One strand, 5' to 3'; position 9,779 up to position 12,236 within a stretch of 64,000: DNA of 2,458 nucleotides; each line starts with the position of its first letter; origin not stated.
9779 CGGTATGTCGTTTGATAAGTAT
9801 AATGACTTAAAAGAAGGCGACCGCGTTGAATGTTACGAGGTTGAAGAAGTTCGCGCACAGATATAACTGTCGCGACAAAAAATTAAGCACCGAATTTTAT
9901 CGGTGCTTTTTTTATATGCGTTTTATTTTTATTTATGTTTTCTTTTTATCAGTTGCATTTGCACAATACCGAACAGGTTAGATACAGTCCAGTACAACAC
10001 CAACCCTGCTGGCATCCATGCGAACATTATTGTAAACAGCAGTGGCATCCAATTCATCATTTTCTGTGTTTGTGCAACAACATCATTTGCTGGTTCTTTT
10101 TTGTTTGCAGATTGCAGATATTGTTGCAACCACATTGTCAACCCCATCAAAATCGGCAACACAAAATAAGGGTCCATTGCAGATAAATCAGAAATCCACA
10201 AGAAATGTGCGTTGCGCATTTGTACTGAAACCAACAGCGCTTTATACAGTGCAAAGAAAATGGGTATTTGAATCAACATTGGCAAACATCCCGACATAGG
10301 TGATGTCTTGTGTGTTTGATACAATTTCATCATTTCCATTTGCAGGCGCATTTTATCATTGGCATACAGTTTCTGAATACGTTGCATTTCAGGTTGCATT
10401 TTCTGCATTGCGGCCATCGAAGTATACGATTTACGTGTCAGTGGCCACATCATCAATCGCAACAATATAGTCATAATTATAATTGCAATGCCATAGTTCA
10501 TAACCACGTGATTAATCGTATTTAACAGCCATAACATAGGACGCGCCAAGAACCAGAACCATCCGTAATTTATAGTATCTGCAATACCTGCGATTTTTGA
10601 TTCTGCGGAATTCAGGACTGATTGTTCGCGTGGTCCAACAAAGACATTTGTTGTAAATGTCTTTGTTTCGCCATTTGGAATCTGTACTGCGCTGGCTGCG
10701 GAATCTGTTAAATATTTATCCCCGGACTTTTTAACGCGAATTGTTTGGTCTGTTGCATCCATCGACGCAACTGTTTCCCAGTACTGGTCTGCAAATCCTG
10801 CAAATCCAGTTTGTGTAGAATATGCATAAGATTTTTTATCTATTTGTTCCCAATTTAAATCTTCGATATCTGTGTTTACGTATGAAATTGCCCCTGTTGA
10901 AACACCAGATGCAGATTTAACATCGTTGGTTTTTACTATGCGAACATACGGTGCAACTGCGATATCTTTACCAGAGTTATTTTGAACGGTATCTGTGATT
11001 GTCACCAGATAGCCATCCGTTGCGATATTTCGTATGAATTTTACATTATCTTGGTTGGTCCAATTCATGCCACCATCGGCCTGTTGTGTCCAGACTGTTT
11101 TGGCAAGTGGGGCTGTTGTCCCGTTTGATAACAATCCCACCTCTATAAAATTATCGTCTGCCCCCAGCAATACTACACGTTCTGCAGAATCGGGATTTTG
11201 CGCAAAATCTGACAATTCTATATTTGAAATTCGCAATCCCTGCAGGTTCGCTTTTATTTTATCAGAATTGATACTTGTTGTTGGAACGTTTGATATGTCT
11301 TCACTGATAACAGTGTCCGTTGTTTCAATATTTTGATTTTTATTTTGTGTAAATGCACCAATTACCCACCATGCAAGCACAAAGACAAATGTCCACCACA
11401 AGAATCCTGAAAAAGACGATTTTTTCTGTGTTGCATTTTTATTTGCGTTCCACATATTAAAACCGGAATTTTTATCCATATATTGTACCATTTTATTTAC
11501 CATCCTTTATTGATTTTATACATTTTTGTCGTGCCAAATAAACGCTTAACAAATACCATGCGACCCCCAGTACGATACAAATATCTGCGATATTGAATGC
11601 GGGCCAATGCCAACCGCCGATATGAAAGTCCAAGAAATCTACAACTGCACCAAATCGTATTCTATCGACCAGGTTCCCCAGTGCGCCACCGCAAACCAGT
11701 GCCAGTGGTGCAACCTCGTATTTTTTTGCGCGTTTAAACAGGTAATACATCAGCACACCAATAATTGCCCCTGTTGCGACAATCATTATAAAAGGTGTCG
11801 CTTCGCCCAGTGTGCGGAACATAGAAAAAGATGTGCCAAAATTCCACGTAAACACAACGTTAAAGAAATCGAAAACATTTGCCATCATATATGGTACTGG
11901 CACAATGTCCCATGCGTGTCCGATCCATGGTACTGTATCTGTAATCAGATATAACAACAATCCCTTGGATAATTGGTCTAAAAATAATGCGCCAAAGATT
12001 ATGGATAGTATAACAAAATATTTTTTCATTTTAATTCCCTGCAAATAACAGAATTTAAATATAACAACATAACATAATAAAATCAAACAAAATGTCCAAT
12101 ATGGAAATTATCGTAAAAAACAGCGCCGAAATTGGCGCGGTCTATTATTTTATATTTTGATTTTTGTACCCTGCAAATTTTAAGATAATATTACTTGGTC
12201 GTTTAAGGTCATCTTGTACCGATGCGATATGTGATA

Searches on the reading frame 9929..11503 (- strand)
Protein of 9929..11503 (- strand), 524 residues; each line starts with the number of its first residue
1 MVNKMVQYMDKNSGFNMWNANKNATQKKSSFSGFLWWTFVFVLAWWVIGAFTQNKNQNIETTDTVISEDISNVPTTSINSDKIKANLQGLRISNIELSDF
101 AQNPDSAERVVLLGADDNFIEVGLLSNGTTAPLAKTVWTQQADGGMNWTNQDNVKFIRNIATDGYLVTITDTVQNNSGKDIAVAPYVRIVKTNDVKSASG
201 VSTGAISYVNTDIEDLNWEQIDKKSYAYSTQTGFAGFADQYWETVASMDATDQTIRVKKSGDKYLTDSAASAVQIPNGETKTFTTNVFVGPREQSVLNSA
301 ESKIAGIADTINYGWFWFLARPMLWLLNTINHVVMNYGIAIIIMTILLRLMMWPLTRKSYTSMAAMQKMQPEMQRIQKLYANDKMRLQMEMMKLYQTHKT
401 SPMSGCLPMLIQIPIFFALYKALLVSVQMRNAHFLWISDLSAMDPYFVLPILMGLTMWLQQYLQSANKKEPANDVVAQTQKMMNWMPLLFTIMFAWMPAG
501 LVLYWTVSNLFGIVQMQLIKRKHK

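Call 8: search_protein_families(library=pfam, proteins=[window:9929-11503:-], max_evalue=0.001)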
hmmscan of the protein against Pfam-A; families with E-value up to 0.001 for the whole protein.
window:9929-11503:- (524 aa): 2 families
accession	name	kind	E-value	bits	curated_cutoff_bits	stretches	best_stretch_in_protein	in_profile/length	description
PF02096.25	60KD_IMP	-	9e-60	201.8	35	1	337-521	1-163/163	60Kd inner membrane protein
PF14849.12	YidC_periplas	-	4.6e-40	138.8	24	1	82-326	8-283/283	YidC periplasmic domain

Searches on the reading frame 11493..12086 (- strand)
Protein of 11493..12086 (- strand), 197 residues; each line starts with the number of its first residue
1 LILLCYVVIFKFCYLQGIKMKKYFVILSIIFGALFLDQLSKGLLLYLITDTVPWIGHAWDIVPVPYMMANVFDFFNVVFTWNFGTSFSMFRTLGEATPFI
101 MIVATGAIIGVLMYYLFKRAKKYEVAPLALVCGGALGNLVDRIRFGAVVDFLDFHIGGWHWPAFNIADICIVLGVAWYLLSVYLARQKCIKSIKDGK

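Call 8: search_protein_families(library=pfam, proteins=[window:11493-12086:-], max_evalue=0.001)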
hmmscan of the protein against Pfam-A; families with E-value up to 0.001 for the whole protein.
window:11493-12086:- (197 aa): 1 family
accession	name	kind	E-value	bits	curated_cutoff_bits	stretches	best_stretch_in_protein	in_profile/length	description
PF01252.23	Peptidase_A8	-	2.3e-33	115.8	25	1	29-182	1-140/142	Signal peptidase (SPase) II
